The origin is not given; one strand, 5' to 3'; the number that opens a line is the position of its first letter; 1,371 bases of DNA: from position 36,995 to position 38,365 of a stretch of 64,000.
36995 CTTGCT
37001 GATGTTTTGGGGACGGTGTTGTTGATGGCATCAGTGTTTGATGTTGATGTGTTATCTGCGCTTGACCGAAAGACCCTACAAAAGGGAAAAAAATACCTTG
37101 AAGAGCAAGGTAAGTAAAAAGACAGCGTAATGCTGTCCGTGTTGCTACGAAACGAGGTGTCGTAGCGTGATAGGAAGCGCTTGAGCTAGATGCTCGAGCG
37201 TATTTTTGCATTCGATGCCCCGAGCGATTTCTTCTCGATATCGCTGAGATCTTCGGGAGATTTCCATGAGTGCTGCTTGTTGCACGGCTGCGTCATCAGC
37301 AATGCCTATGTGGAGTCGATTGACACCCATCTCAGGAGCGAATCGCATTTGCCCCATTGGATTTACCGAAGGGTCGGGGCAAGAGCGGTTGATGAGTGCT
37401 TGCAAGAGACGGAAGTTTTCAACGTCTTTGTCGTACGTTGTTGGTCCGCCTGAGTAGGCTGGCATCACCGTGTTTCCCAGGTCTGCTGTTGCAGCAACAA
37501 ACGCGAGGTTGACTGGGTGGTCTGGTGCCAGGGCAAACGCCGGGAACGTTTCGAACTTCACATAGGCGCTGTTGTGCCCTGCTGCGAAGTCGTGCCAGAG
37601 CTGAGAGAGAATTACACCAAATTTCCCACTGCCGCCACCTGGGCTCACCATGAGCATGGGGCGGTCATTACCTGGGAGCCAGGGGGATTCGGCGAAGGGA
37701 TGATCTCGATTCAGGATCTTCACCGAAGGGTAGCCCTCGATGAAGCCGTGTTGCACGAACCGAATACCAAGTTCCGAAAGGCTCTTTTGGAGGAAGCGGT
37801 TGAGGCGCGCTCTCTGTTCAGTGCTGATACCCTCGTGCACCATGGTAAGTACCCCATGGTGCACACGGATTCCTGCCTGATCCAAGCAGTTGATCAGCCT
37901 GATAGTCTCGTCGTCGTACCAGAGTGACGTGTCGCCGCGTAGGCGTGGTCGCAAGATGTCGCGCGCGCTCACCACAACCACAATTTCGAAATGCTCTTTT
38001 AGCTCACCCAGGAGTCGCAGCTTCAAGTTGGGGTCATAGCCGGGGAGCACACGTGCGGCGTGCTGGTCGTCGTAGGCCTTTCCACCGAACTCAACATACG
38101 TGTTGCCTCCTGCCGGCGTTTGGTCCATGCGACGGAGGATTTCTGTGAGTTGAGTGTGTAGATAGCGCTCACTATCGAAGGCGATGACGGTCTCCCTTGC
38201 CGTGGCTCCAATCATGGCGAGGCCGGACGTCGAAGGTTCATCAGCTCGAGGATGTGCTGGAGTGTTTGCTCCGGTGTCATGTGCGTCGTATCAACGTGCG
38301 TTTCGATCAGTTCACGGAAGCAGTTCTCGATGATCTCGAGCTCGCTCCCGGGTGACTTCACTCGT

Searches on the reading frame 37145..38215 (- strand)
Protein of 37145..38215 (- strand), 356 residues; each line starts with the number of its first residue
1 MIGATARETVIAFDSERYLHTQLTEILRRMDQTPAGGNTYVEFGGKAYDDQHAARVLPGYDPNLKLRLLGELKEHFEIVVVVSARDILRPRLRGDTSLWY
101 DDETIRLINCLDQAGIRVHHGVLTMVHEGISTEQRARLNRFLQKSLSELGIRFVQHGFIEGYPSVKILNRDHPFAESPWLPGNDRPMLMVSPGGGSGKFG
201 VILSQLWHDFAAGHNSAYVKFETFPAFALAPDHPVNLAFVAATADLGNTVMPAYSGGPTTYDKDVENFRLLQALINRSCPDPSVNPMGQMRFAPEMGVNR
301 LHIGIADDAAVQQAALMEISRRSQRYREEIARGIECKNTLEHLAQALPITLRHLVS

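Call 62: search_protein_families(library=pfam, max_evalue=0.001, proteins=[window:37145-38215:-])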
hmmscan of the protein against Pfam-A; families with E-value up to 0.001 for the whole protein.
window:37145-38215:- (356 aa): 1 family
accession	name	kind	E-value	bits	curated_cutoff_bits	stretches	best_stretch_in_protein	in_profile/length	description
PF08903.17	DUF1846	-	1.5e-75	254.5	27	1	11-343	1-325/333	Domain of unknown function DUF1846, N-terminal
